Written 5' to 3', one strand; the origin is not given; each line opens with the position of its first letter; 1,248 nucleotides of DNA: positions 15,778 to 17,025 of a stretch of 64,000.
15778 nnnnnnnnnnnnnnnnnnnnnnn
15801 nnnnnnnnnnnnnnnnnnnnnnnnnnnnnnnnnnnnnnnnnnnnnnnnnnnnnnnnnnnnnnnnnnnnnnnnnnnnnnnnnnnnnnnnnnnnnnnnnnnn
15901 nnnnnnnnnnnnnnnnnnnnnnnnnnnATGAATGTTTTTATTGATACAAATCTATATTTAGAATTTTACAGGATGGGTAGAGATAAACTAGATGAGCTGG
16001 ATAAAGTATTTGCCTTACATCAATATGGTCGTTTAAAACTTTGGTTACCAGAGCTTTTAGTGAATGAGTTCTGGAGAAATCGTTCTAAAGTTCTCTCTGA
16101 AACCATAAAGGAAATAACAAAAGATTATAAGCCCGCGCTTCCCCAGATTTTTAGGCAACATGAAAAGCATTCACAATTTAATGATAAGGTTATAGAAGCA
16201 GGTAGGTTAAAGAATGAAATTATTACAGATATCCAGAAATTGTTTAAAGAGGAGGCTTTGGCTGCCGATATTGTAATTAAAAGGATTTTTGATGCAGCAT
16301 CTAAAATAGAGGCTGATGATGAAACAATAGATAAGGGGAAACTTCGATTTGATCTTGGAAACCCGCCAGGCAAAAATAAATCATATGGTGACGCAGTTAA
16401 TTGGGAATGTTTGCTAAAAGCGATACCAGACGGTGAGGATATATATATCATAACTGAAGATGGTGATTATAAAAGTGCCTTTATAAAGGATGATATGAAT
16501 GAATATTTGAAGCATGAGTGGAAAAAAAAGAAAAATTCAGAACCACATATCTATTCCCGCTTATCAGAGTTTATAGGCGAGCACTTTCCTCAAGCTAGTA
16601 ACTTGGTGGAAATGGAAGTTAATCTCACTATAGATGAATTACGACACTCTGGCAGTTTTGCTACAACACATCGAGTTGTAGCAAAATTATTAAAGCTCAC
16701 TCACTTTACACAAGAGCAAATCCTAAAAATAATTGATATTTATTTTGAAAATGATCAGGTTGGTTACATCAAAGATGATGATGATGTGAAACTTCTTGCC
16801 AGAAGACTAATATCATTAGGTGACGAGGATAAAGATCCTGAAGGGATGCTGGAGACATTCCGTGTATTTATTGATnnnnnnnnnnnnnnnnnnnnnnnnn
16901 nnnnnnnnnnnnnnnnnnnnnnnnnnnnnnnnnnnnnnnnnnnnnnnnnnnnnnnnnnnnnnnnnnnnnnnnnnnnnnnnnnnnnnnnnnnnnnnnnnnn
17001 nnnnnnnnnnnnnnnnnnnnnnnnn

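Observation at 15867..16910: AT-rich single PIN-like gene sits where P1 carries EcoP1I res-mod: candidate undescribed single-gene defence module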

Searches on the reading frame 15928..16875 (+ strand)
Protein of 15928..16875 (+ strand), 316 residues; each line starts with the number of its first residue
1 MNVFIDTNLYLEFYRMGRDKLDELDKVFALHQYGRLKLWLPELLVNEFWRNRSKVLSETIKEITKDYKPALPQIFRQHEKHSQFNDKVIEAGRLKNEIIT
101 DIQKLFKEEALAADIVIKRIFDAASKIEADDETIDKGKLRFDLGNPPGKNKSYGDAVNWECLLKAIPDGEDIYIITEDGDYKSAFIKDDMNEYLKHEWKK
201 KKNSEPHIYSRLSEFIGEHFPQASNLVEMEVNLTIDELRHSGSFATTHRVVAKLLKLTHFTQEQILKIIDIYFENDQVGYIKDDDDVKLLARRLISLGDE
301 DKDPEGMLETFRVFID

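Call 4: search_protein_families(library=pfam, proteins=[window:15928-16875:+], max_evalue=1)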
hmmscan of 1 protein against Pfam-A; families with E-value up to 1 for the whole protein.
window:15928-16875:+ (316 aa): 3 families
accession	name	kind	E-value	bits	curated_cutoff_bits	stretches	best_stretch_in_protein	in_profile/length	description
PF16289.11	PIN_12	-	3e-16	60.7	32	1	3-181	1-172/172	PIN domain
PF18476.7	PIN_8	-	2.6e-13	50.9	26.1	1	3-177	2-206/227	PIN like domain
PF20901.3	Sf6_terminase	-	0.089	13.3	27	0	108-142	51-85/106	Bacteriophage Sf6, terminase small subunit-like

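Call 5: search_protein_families(library=padloc, proteins=[window:15928-16875:+], max_evalue=1)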
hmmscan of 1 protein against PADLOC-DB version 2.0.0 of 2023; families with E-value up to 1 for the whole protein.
window:15928-16875:+ (316 aa): 2 families
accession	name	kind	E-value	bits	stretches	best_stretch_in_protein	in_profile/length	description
PDLC05001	PDC-S34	-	1.2e-11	42.2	1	227-298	299-370/384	-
PDLC04108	PD-T7-3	-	7e-05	20.2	1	178-281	293-398/432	-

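Call 6: search_protein_families(library=ncbifam, proteins=[window:15928-16875:+], max_evalue=1)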
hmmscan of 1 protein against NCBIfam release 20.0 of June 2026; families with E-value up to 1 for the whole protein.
window:15928-16875:+ (316 aa): 0 families

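Call 7: search_protein_families(library=phrogs, proteins=[window:15928-16875:+], max_evalue=1)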
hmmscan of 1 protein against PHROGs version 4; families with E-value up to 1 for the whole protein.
window:15928-16875:+ (316 aa): 4 families
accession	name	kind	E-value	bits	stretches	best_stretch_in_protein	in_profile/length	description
phrog_9788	-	unknown function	2.1e-11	44.7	1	4-232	25-277/383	-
phrog_17706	-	moron, auxiliary metabolic gene and host takeover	0.12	13.5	1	160-192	23-55/121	membrane protein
phrog_23464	-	unknown function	0.13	11.9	1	54-110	312-367/539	-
phrog_30473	-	unknown function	0.31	12.3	0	220-270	21-71/107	-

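Call 16: search_solved_structures(query=window:15928-16875:+, max_evalue=10, show_alignments=3)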
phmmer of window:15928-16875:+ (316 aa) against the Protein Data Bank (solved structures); distinct sequences matched with E-value up to 10: 2.
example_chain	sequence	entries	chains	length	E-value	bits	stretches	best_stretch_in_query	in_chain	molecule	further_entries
7b9v_Z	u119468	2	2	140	0.33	13.5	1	55-122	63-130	NTC20 isoform 1 | Pre-mRNA-splicing factor NTC20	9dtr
2w9y_A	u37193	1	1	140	1.1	11.9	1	58-97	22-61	FATTY ACID/RETINOL BINDING PROTEIN PROTEIN 7, ISOFORM A, CONFIRMED BY TRANSCRIPT EVIDENCE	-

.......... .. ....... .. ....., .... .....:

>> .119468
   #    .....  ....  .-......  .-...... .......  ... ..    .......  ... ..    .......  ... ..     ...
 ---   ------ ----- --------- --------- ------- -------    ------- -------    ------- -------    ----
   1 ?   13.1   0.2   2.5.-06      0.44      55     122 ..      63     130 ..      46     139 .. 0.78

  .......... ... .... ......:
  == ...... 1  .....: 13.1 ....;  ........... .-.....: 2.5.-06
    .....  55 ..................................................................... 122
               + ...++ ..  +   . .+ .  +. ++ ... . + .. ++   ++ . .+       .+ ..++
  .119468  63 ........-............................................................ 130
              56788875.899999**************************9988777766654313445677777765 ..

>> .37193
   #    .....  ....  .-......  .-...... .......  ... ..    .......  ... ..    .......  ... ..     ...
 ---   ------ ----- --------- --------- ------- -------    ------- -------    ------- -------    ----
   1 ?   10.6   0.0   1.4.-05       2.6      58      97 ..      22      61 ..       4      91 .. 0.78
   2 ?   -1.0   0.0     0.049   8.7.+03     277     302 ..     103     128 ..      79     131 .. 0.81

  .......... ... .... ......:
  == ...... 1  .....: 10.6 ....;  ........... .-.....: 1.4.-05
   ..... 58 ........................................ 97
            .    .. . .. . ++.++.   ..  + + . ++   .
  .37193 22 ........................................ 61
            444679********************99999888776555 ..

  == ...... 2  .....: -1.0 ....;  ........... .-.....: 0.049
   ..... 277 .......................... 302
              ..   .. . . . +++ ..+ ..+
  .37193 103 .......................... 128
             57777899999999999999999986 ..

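Call 17: find_homologous_proteins(query=window:15928-16875:+, max_evalue=0.001)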
Query window:15928-16875:+ (316 aa): 162 proteins with E <= 0.001 among 1421 candidates; the best 120 are listed.
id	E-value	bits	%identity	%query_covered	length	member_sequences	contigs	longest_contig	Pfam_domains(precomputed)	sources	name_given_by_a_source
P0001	2.3e-190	650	93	99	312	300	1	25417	PF18476.8,PF16289.12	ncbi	ncbi:PIN domain-containing protein, partial [Escherichia coli]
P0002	5.0e-187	639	90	100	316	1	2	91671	PF18476.8,PF16289.12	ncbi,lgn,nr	ncbi:PIN domain-containing protein [Escherichia coli]|nr:hypothetical protein [Escherichia coli]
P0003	9.6e-187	638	90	100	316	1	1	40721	PF18476.8,PF16289.12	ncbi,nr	ncbi:PIN domain-containing protein [Escherichia coli]|nr:PIN domain-containing protein [Escherichia 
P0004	3.6e-155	534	76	100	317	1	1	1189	PF18476.8,PF16289.12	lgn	-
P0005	1.5e-154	532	76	100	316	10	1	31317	PF18476.8,PF16289.12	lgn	-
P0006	1.1e-150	519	74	100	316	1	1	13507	PF18476.8,PF16289.12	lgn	-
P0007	2.3e-143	495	70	100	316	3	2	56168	PF18476.8,PF16289.12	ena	-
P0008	2.4e-140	485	66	100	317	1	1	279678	PF18476.8,PF16289.12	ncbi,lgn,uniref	ncbi:DUF4935 domain-containing protein [Pantoea ananatis]|uniref:PIN domain-containing protein n=1 T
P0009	2.8e-140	485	69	100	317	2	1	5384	PF18476.8,PF16289.12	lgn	-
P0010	5.3e-137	474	66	100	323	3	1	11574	PF18476.8,PF16289.12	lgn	-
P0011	1.9e-130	453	64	100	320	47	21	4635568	PF18476.8,PF16289.12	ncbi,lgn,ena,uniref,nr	ncbi:TPA: PIN domain-containing protein [Klebsiella pneumoniae]|uniref:PIN domain-containing protein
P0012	7.6e-123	428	63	97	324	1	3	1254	PF18476.8,PF16289.12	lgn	-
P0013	3.5e-97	344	50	100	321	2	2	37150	PF18476.8,PF16289.12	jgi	jgi:rRNA-processing protein FCF1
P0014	3.3e-96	340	51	97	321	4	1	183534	PF18476.8,PF16289.12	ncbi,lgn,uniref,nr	ncbi:PIN domain-containing protein [Serratia silvae]|uniref:DUF4935 domain-containing protein n=1 Ta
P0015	6.6e-88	313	47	94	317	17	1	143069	PF18476.8,PF16289.12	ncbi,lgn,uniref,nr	ncbi:PIN domain-containing protein [Aeromonas veronii]|uniref:PIN domain-containing protein n=1 Tax=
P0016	8.7e-83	296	47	94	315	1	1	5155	PF18476.8,PF16289.12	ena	-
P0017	7.1e-81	290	45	93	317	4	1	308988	PF18476.8,PF16289.12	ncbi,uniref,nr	ncbi:PIN domain-containing protein [Vibrio europaeus]|uniref:PIN domain-containing protein n=1 Tax=V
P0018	4.2e-79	284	43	100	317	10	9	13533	PF18476.8,PF16289.12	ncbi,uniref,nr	ncbi:DUF4935 domain-containing protein [Vibrio parahaemolyticus]|uniref:PIN domain-containing protei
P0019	8.1e-79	283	43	100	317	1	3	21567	PF18476.8,PF16289.12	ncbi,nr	ncbi:PIN domain-containing protein [Vibrio diabolicus]|nr:PIN domain-containing protein [Vibrio diab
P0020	8.1e-69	250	41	97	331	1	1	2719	PF18476.8,PF16289.12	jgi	jgi:predicted nucleic acid-binding protein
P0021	2.2e-64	236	38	96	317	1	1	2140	PF18476.8,PF16289.12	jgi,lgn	jgi:hypothetical protein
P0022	1.5e-62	230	38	99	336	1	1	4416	PF18476.8,PF16289.12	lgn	-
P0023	1.7e-61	226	44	91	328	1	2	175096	PF18476.8,PF16289.12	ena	-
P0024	5.6e-61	225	39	99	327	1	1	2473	PF18476.8,PF16289.12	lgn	-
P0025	1.6e-60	223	39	99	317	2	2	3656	PF18476.8,PF16289.12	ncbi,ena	-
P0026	2.1e-60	223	37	100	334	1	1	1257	PF18476.8,PF16289.12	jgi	jgi:predicted nucleic acid-binding protein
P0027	2.5e-60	223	37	99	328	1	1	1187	PF18476.8,PF16289.12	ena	-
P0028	2.8e-60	222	40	91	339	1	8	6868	PF18476.8,PF16289.12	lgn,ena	-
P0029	8.5e-60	221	41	91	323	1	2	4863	PF18476.8,PF16289.12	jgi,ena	jgi:predicted nucleic acid-binding protein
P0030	9.3e-60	221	41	99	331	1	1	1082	PF18476.8,PF16289.12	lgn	-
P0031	9.6e-60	221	37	91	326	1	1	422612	PF18476.8,PF16289.12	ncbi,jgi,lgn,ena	ncbi:MAG TPA: PIN domain-containing protein [Flavobacterium sp.]|jgi:predicted nucleic acid-binding 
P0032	1.2e-59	220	36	100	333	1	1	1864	PF18476.8,PF16289.12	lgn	-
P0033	1.3e-59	220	39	91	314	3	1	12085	PF18476.8,PF16289.12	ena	-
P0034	2.8e-59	219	38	96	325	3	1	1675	PF18476.8,PF16289.12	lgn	-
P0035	3.3e-59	219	38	96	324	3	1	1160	PF18476.8,PF16289.12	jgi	jgi:predicted nucleic acid-binding protein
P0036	3.4e-59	219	39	93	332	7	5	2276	PF18476.8,PF16289.12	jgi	jgi:predicted nucleic acid-binding protein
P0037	4.4e-59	219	38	93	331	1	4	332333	PF18476.8,PF16289.12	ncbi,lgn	-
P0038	7.4e-59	218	36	93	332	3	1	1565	PF18476.8,PF16289.12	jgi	jgi:predicted nucleic acid-binding protein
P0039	7.9e-59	218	38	98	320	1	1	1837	PF16289.12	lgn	-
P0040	1.9e-58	216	37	98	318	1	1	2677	PF18476.8,PF16289.12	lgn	-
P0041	1.9e-58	216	38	96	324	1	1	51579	PF18476.8,PF16289.12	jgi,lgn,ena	-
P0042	2.0e-58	216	38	100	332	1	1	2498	PF18476.8,PF16289.12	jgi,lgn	-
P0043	2.0e-58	216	36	99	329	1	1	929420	PF18476.8,PF16289.12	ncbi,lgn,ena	-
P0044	3.1e-58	216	37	97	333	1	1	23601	PF18476.8,PF16289.12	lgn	-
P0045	3.2e-58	216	37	95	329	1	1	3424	PF18476.8,PF16289.12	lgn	-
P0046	3.7e-58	215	36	97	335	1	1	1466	PF18476.8,PF16289.12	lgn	-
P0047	3.8e-58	215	38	98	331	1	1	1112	PF18476.8,PF16289.12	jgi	jgi:predicted nucleic acid-binding protein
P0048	9.7e-58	214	39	91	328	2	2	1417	PF18476.8,PF16289.12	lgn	-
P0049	9.8e-58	214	38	98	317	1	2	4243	PF18476.8,PF16289.12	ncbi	-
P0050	1.5e-57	213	38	90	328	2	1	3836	PF18476.8,PF16289.12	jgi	jgi:predicted nucleic acid-binding protein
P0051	3.5e-57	212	39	98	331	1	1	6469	PF18476.8,PF16289.12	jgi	jgi:hypothetical protein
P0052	5.5e-57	212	35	93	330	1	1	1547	PF18476.8,PF16289.12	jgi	jgi:predicted nucleic acid-binding protein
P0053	7.3e-57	211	39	93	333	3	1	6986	PF18476.8,PF16289.12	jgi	-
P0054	8.2e-57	211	38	98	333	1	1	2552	PF18476.8,PF16289.12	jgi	-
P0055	9.1e-57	211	38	96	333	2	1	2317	PF18476.8,PF16289.12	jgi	jgi:hypothetical protein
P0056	1.1e-56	211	38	99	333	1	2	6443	PF18476.8,PF16289.12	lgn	-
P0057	1.4e-56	210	40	91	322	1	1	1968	PF18476.8,PF16289.12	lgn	-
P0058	1.9e-56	210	36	99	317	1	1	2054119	PF18476.8,PF16289.12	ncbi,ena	-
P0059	2.8e-56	209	36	99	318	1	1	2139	PF18476.8,PF16289.12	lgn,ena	-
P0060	4.1e-56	209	39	91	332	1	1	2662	PF18476.8,PF16289.12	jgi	jgi:predicted nucleic acid-binding protein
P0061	4.8e-56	209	37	97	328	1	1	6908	PF18476.8,PF16289.12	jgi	jgi:PIN domain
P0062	4.9e-56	208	35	98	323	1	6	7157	PF18476.8,PF16289.12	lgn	-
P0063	7.9e-56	208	35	98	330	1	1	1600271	PF18476.8,PF16289.12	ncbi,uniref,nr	ncbi:PIN domain-containing protein [Salegentibacter mishustinae]|uniref:PIN domain-containing protei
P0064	8.4e-56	208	35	98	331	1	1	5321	PF18476.8,PF16289.12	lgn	-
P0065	8.9e-56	208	37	98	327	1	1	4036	PF18476.8,PF16289.12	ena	-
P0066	9.1e-56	208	35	93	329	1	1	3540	PF18476.8,PF16289.12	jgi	jgi:predicted nucleic acid-binding protein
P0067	1.0e-55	207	38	91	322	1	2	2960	PF18476.8,PF16289.12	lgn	-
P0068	1.5e-55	207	36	99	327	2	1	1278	PF18476.8,PF16289.12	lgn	-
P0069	1.5e-55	207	35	96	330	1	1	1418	PF18476.8,PF16289.12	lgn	-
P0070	1.6e-55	207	39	93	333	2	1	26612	PF18476.8,PF16289.12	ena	-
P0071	1.7e-55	207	36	98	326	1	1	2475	PF18476.8,PF16289.12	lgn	-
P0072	1.7e-55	207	36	97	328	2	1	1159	PF18476.8,PF16289.12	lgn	-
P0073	3.1e-55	206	36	93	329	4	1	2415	PF18476.8,PF16289.12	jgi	jgi:predicted nucleic acid-binding protein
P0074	3.7e-55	206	36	91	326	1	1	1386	PF18476.8,PF16289.12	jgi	-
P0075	5.4e-55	205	36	93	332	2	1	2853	PF18476.8,PF16289.12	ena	-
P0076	5.8e-55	205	38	94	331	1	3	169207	PF18476.8,PF16289.12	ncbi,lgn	-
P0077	6.2e-55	205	39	91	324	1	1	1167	PF18476.8,PF16289.12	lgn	-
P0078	6.9e-55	205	36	98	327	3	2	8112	PF18476.8,PF16289.12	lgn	-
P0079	6.9e-55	205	36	99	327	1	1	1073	PF18476.8,PF16289.12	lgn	-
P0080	7.0e-55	205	36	93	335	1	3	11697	PF18476.8,PF16289.12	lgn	-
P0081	7.3e-55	205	34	98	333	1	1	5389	PF18476.8,PF16289.12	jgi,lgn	jgi:predicted nucleic acid-binding protein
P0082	7.4e-55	205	37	100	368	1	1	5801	PF18476.8,PF16289.12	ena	-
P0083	8.2e-55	204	37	93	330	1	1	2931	PF18476.8,PF16289.12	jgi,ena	-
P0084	8.7e-55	204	36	98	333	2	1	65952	PF18476.8,PF16289.12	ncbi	ncbi:MAG: PIN domain-containing protein [Bacteroidota bacterium]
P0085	9.0e-55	204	37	97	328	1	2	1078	PF18476.8,PF16289.12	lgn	-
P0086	1.1e-54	204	34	98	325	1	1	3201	PF18476.8,PF16289.12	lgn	-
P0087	1.3e-54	204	37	91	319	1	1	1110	PF16289.12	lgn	-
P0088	1.7e-54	203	36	93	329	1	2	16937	PF18476.8,PF16289.12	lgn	-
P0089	1.7e-54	203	37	96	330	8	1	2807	PF18476.8,PF16289.12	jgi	jgi:hypothetical protein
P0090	1.9e-54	203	34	93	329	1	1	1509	PF18476.8,PF16289.12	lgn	-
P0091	2.6e-54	203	36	99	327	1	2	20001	PF18476.8,PF16289.12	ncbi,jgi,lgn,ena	jgi:hypothetical protein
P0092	5.9e-54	202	37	99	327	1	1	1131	PF18476.8,PF16289.12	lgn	-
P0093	6.0e-54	202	38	93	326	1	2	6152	PF18476.8,PF16289.12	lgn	-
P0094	6.8e-54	201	37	96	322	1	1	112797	PF18476.8,PF16289.12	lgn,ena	-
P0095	6.8e-54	201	36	93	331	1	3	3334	PF18476.8,PF16289.12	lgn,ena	-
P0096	6.8e-54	201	36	91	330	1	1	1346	PF18476.8,PF16289.12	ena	-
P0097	7.7e-54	201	35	99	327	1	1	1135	PF18476.8,PF16289.12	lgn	-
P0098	1.1e-53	201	38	91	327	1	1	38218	PF18476.8,PF16289.12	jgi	jgi:hypothetical protein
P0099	1.3e-53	201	35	98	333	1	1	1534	PF18476.8,PF16289.12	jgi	jgi:hypothetical protein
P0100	1.5e-53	200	39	96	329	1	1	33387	PF18476.8,PF16289.12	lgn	-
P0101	2.0e-53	200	34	98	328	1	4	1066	PF18476.8,PF16289.12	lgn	-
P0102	3.0e-53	199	36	99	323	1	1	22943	PF18476.8,PF16289.12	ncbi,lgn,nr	ncbi:MAG: PIN domain-containing protein [Sediminibacterium sp.]|nr:PIN domain-containing protein [Se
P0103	3.1e-53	199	36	91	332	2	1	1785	PF18476.8,PF16289.12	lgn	-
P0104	3.6e-53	199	38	91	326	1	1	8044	PF18476.8,PF16289.12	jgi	jgi:predicted nucleic acid-binding protein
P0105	4.2e-53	199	36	99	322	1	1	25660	PF18476.8,PF16289.12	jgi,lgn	jgi:hypothetical protein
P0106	4.5e-53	199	36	96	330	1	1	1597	PF18476.8,PF16289.12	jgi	jgi:predicted nucleic acid-binding protein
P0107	6.3e-53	198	38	90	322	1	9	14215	PF18476.8,PF16289.12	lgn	-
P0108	6.8e-53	198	36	99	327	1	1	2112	PF18476.8,PF16289.12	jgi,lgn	jgi:hypothetical protein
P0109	6.9e-53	198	35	91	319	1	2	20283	PF18476.8,PF16289.12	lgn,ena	-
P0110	1.1e-52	198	38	91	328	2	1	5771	PF18476.8,PF16289.12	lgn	-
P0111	1.3e-52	197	36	99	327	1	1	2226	PF18476.8,PF16289.12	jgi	jgi:hypothetical protein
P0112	1.4e-52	197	36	93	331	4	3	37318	PF18476.8,PF16289.12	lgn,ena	-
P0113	1.6e-52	197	36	99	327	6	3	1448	PF18476.8,PF16289.12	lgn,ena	-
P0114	2.2e-52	197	35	99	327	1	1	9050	PF18476.8,PF16289.12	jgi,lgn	jgi:hypothetical protein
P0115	3.6e-52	196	36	93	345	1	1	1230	PF18476.8,PF16289.12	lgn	-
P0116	5.0e-52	195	35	97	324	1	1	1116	PF18476.8,PF16289.12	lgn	-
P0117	6.1e-52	195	35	85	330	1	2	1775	PF18476.8,PF16289.12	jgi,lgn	jgi:predicted nucleic acid-binding protein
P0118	7.0e-52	195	38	93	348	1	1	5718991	PF18476.8,PF16289.12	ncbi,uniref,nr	ncbi:PIN domain-containing protein [Labilibaculum antarcticum]|uniref:DUF4935 domain-containing prot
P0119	1.6e-51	194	36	93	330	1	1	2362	PF18476.8,PF16289.12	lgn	-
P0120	1.9e-51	193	36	91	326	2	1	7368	PF18476.8,PF16289.12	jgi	jgi:hypothetical protein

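Call 26: predict_structure(alignment_id=A1)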
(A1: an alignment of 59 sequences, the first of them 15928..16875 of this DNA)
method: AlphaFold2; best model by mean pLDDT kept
length: 316 residues; sequences in the alignment: 59
mean_pLDDT: 90.9   pTM: 0.75
mean pLDDT of the five models: 90.9, 90.7, 90.3, 90.0, 89.8
residues with pLDDT >= 90: 216; 70-90: 100; 50-70: 0; < 50: 0
segments of 3 or more residues with pLDDT < 50: none
pLDDT, mean of each block of 10 residues (from residue 1): 93 80 87 92 93 90 78 89 91 92 94 90 93 95 85 90 96 93 89 96 96 90 80 93 95 92 94 95 97 93 88 94
secondary structure, 60 per line:
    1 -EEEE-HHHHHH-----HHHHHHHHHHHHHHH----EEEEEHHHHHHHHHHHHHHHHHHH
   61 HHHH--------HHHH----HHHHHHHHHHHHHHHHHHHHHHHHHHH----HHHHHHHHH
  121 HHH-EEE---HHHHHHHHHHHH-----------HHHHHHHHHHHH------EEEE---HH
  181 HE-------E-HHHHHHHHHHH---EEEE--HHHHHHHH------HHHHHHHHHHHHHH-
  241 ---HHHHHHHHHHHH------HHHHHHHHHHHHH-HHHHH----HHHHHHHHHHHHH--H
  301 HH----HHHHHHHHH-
elements in order: E2-5 H7-12 H18-32 E37-41 H42-64 H73-76 H81-107 H112-123 E125-127 H131-142 H154-165 E172-175 H192-202 E206-209 H212-219 H226-239 H244-255 H262-274 H276-280 H285-297 H307-315

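Call 29: fold_search(model_id=the predicted structure, library=pdb)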
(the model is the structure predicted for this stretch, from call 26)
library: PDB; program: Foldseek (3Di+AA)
matches with E <= 10: 468; with E <= 0.001: 0
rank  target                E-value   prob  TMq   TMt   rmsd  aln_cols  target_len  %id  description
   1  1w8i                  3.2e-02  0.98  0.24  0.44  14.4       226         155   15  The Structure of gene product af1683 from Archaeoglobus fulgidus. (released 2004-11-16)
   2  1y82_B                1.3e-01  0.99  0.30  0.57   8.7       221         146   10  Conserved hypothetical protein Pfu-367848-001 from Pyrococcus furiosus (released 2005-01-25)
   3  1y82_A                2.1e-01  0.99  0.30  0.58   8.6       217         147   10  Conserved hypothetical protein Pfu-367848-001 from Pyrococcus furiosus (released 2005-01-25)
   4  6a7v_A                2.3e-01  0.93  0.25  0.52  10.6       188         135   11  Crystal structure of Mycobacterium tuberculosis VapBC11 toxin-antitoxin complex (released 2018-10-10)
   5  8ssf_A                3.0e-01  0.25  0.15  0.23  20.6       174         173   16  Minimal protein-only/RNA-free Ribonuclease P from Hydrogenobacter thermophilus (released 2023-10-18)
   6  1ye5_B                3.1e-01  0.95  0.28  0.54  11.7       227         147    8  Crystal structure of hypothetical protein of unknown function from pyrococcus horikoshii OT3 (released 2005-05-17)
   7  8kda_E                3.5e-01  0.54  0.23  0.34  22.0       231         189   12  Cryo-EM structure of Hydrogenobacter thermophilus minimal protein-only RNase P (HARP) in complex with pre-tRNAs (released 2024-08-14)
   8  3zvk_B                4.6e-01  0.93  0.30  0.60   8.9       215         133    8  Crystal structure of VapBC2 from Rickettsia felis bound to a DNA fragment from their promoter (released 2011-12-14)
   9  8ssg_C                4.6e-01  0.18  0.13  0.20  21.1       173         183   15  Minimal protein-only/RNA-free Ribonuclease P from Hydrogenobacter thermophilus (released 2023-10-18)
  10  5h4g_B                4.8e-01  0.97  0.33  0.64   4.8       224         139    7  Structure of PIN-domain protein (VapC4 toxin) from Pyrococcus horikoshii determined at 1.77 A resolution (released 2016-11-23)
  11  5h7c_C                4.8e-01  0.21  0.19  0.16  21.4       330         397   10  Crystal structure of a repeat protein with two Protein A-DHR14 repeat modules (released 2017-06-28)
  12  8kda_A                5.1e-01  0.51  0.25  0.38  22.0       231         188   13  Cryo-EM structure of Hydrogenobacter thermophilus minimal protein-only RNase P (HARP) in complex with pre-tRNAs (released 2024-08-14)
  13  5ecw_A                5.3e-01  0.69  0.25  0.50  10.7       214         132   11  Structure of the Shigella flexneri VapC mutant D7A (released 2016-02-17)
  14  8ssg_A                5.3e-01  0.33  0.19  0.31  20.5       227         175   14  Minimal protein-only/RNA-free Ribonuclease P from Hydrogenobacter thermophilus (released 2023-10-18)
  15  8r0a_N                5.6e-01  0.10  0.13  0.06  21.4       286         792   12  Cryo-EM structure of the cross-exon pre-B+5'ss complex (released 2024-05-22)
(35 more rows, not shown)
